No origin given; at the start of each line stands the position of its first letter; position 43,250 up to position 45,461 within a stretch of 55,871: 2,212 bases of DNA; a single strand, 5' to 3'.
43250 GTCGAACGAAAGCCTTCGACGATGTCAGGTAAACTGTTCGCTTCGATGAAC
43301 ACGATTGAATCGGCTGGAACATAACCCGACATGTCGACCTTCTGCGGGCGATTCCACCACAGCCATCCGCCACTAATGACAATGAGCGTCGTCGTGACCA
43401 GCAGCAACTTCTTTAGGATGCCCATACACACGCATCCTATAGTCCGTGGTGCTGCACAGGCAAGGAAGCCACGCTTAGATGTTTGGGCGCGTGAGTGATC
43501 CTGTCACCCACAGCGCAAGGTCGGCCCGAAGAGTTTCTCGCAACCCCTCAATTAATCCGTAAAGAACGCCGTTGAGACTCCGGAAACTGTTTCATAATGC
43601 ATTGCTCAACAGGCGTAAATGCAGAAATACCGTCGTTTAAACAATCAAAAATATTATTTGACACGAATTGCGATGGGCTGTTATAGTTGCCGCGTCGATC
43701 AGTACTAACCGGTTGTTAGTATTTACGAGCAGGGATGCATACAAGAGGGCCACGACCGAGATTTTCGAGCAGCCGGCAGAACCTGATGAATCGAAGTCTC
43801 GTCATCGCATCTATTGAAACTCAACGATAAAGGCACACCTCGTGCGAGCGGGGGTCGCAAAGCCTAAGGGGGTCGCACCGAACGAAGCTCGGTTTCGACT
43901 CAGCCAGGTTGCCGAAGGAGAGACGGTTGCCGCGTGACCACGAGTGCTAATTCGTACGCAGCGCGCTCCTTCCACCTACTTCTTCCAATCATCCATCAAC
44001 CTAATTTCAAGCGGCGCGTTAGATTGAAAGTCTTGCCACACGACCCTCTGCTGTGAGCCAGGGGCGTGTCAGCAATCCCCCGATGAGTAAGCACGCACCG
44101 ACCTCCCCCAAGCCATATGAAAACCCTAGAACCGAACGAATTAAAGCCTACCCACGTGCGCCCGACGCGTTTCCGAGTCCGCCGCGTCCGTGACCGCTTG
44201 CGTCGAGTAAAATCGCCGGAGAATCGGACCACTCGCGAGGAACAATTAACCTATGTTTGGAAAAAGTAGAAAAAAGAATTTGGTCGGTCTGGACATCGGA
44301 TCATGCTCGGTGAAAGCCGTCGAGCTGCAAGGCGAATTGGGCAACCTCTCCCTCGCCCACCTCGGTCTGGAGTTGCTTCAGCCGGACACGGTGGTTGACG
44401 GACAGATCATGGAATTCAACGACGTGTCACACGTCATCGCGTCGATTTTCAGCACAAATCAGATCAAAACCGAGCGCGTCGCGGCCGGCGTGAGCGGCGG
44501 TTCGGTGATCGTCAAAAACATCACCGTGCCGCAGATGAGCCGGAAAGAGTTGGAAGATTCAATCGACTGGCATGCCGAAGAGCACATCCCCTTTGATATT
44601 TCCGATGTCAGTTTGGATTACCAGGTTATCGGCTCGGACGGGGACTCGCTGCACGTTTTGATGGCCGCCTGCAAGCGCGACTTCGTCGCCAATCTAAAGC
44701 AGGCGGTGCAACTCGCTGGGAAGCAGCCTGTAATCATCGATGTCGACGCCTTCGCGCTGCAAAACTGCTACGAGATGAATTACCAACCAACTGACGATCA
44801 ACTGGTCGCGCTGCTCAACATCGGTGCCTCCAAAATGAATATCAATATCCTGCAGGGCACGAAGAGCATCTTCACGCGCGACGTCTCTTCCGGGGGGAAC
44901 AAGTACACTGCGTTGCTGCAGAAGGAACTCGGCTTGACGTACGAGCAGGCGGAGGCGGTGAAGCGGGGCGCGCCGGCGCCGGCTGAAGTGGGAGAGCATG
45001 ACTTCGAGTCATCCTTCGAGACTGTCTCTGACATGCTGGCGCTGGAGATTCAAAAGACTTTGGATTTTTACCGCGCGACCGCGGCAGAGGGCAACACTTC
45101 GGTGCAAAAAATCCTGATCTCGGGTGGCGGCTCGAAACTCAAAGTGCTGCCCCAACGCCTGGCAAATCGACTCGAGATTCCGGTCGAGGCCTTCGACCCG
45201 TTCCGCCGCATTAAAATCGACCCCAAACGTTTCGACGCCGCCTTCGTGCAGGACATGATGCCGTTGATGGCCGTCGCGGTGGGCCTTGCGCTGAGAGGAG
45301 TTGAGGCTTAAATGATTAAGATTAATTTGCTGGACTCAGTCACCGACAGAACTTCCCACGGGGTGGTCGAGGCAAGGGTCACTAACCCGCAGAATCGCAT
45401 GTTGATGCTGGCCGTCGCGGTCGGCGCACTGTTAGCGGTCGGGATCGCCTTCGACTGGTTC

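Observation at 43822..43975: Candidate c-di-GMP-I (GEMM-I) riboswitch inside a ~560-nt leader of the pilMNOPQ operon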

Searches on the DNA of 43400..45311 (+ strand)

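Call 6: search_rna_families(source=window, start=43400, end=44300, threshold=evalue, max_evalue=10, show_alignments=3)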
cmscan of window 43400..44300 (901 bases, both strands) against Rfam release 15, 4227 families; matches with E-value up to 10: 3.
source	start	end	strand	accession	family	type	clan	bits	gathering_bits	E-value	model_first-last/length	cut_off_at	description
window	43823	43917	+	RF03167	c-di-GMP-I-GGC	Cis-reg; riboswitch;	CL00126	43.7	59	8.1e-09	1-80/80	no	c-di-GMP-I-GGC riboswitch aptamer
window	43517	43604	-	RF01596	plasmodium_snoR20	Gene; snRNA; snoRNA; CD-box;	-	16.9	45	2.1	1-82/82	no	small nucleolar RNA snoR20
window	43505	43563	+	RF02257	adapt33_3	Gene; lncRNA;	-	11.5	70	9.9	86-140/140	no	Adaptive response 33 conserved region 3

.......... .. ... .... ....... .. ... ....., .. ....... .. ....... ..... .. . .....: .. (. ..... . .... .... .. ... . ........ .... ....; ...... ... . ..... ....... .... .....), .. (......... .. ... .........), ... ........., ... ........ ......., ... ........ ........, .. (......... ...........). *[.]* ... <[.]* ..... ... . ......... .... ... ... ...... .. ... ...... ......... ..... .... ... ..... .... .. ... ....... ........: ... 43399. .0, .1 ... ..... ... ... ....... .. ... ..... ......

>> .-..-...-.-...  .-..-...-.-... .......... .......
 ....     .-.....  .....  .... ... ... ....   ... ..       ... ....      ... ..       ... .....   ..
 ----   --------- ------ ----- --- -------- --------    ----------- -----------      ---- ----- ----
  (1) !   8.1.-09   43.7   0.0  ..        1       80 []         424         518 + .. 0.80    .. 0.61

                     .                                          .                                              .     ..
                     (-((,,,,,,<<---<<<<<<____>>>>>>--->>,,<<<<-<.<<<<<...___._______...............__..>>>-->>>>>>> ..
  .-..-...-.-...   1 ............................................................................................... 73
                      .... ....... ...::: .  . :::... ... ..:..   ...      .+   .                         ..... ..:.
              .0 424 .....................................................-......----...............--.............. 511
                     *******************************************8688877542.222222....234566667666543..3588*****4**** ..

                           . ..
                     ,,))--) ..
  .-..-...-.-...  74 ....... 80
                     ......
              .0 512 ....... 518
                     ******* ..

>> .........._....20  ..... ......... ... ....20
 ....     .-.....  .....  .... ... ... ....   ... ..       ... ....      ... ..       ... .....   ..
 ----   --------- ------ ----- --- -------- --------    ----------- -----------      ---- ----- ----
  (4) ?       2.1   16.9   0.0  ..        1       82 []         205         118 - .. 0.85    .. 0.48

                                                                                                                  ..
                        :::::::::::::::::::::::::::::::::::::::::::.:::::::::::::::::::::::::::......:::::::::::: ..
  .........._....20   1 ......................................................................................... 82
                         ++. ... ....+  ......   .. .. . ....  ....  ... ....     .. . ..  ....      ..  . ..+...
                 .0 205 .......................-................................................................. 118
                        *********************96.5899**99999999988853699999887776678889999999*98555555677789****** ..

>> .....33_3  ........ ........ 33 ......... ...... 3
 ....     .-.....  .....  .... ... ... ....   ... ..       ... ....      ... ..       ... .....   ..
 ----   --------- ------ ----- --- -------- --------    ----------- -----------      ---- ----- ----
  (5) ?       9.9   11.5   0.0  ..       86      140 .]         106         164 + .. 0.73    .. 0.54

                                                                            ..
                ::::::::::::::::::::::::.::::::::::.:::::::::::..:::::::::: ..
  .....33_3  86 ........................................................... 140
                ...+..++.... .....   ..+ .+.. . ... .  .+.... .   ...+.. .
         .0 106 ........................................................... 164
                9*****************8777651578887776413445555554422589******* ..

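Call 17: search_rna_families(sources=[L001, L002, L003, L004, L005, L007, L008, L009, L010, L013, L014, L016, L018, L023, L024, L037, L045, L056, L062, L079], threshold=gathering, show_alignments=4)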
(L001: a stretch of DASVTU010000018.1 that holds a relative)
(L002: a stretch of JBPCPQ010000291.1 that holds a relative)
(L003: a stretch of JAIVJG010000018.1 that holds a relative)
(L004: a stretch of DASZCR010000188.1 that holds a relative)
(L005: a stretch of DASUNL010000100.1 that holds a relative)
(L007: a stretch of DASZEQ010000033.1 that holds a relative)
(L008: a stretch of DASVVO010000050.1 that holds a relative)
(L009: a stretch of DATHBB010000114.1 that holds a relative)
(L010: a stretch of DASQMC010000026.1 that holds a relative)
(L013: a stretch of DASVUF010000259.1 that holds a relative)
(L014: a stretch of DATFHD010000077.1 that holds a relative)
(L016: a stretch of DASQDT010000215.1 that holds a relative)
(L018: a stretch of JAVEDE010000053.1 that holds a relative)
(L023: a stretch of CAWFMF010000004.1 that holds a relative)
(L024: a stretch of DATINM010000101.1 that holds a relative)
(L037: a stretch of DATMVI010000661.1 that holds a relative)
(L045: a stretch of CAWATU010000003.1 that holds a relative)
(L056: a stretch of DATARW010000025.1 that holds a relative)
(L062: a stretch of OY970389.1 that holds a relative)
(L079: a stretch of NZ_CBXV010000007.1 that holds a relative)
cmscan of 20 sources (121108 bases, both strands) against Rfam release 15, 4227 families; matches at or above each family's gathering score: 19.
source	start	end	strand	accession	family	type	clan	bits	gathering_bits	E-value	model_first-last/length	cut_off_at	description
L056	2096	2187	+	RF03167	c-di-GMP-I-GGC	Cis-reg; riboswitch;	CL00126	61.3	59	9.6e-12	1-80/80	no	c-di-GMP-I-GGC riboswitch aptamer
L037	2094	2189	+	RF01051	c-di-GMP-I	Cis-reg; riboswitch;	CL00126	57.4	35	2.6e-08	1-87/87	no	c-di-GMP-I riboswitch aptamer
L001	2053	2145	+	RF01051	c-di-GMP-I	Cis-reg; riboswitch;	CL00126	55.1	35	9.2e-08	1-87/87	no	c-di-GMP-I riboswitch aptamer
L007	2060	2158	+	RF01051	c-di-GMP-I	Cis-reg; riboswitch;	CL00126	54.6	35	1.3e-07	1-87/87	no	c-di-GMP-I riboswitch aptamer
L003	2058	2151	+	RF01051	c-di-GMP-I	Cis-reg; riboswitch;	CL00126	53.6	35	2.2e-07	1-87/87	no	c-di-GMP-I riboswitch aptamer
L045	2116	2202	+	RF01051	c-di-GMP-I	Cis-reg; riboswitch;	CL00126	53.5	35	2.3e-07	1-87/87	no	c-di-GMP-I riboswitch aptamer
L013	2115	2198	+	RF01051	c-di-GMP-I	Cis-reg; riboswitch;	CL00126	52.8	35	3.4e-07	1-87/87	no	c-di-GMP-I riboswitch aptamer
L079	2141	2224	+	RF01051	c-di-GMP-I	Cis-reg; riboswitch;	CL00126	52.7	35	3.6e-07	1-87/87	no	c-di-GMP-I riboswitch aptamer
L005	2080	2175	+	RF01051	c-di-GMP-I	Cis-reg; riboswitch;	CL00126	51.9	35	5.6e-07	1-87/87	no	c-di-GMP-I riboswitch aptamer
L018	2062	2157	+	RF01051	c-di-GMP-I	Cis-reg; riboswitch;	CL00126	51.4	35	7.6e-07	1-87/87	no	c-di-GMP-I riboswitch aptamer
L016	2065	2163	+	RF01051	c-di-GMP-I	Cis-reg; riboswitch;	CL00126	50.9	35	9.7e-07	1-87/87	no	c-di-GMP-I riboswitch aptamer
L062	2050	2145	+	RF01051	c-di-GMP-I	Cis-reg; riboswitch;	CL00126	50.6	35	1.2e-06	1-87/87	no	c-di-GMP-I riboswitch aptamer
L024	2098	2188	+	RF01051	c-di-GMP-I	Cis-reg; riboswitch;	CL00126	50.5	35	1.2e-06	1-87/87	no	c-di-GMP-I riboswitch aptamer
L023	2091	2185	+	RF01051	c-di-GMP-I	Cis-reg; riboswitch;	CL00126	50.4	35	1.3e-06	1-87/87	no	c-di-GMP-I riboswitch aptamer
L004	2042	2144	+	RF01051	c-di-GMP-I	Cis-reg; riboswitch;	CL00126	50.3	35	1.3e-06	1-87/87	no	c-di-GMP-I riboswitch aptamer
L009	2063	2159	+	RF01051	c-di-GMP-I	Cis-reg; riboswitch;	CL00126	49.2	35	2.5e-06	1-87/87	no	c-di-GMP-I riboswitch aptamer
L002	2199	2292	+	RF01051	c-di-GMP-I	Cis-reg; riboswitch;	CL00126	48.5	35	3.7e-06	1-87/87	no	c-di-GMP-I riboswitch aptamer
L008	2050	2146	+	RF01051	c-di-GMP-I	Cis-reg; riboswitch;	CL00126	46.1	35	1.5e-05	1-87/87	no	c-di-GMP-I riboswitch aptamer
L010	2054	2150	+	RF01051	c-di-GMP-I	Cis-reg; riboswitch;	CL00126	45.4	35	2.2e-05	1-87/87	no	c-di-GMP-I riboswitch aptamer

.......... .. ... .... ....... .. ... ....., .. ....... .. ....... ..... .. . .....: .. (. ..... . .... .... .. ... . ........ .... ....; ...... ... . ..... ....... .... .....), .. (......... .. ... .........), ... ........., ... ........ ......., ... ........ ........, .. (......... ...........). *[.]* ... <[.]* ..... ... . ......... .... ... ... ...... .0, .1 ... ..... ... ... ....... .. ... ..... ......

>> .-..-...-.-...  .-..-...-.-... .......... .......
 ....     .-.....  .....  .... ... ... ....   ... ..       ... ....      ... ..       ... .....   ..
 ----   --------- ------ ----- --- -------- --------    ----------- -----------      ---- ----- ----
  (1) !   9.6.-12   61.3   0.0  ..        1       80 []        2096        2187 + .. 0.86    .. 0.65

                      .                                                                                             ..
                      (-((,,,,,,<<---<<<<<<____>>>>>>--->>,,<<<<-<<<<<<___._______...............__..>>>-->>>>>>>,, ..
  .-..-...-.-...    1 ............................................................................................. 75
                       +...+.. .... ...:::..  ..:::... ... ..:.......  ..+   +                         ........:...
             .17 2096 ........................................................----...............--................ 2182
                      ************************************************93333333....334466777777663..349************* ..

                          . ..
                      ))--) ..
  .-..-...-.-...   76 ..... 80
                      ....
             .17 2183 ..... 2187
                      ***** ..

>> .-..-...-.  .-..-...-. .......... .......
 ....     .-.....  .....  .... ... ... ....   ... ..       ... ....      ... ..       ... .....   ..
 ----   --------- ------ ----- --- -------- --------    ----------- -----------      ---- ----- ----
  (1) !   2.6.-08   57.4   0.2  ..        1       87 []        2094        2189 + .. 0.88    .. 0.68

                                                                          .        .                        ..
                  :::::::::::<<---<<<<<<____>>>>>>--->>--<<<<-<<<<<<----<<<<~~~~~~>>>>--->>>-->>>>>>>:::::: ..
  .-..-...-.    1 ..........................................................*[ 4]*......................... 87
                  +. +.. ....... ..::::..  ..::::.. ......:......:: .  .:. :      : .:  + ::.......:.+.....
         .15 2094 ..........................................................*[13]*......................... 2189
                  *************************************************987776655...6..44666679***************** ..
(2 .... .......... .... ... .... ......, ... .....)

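Call 24: build_rna_model(alignment_id=A2, structure=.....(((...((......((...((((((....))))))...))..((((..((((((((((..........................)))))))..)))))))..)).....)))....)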
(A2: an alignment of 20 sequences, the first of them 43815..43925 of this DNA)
Model R1 built from alignment A2 (20 sequences, 121 columns); structure: as given.
model positions 112; base pairs 27; branch points 1; effective number of sequences 1.32; information 0.589 bits per position. Calibrated on 0.2 Mb of random sequence (short: E-values are rough).
structure used (alignment columns):
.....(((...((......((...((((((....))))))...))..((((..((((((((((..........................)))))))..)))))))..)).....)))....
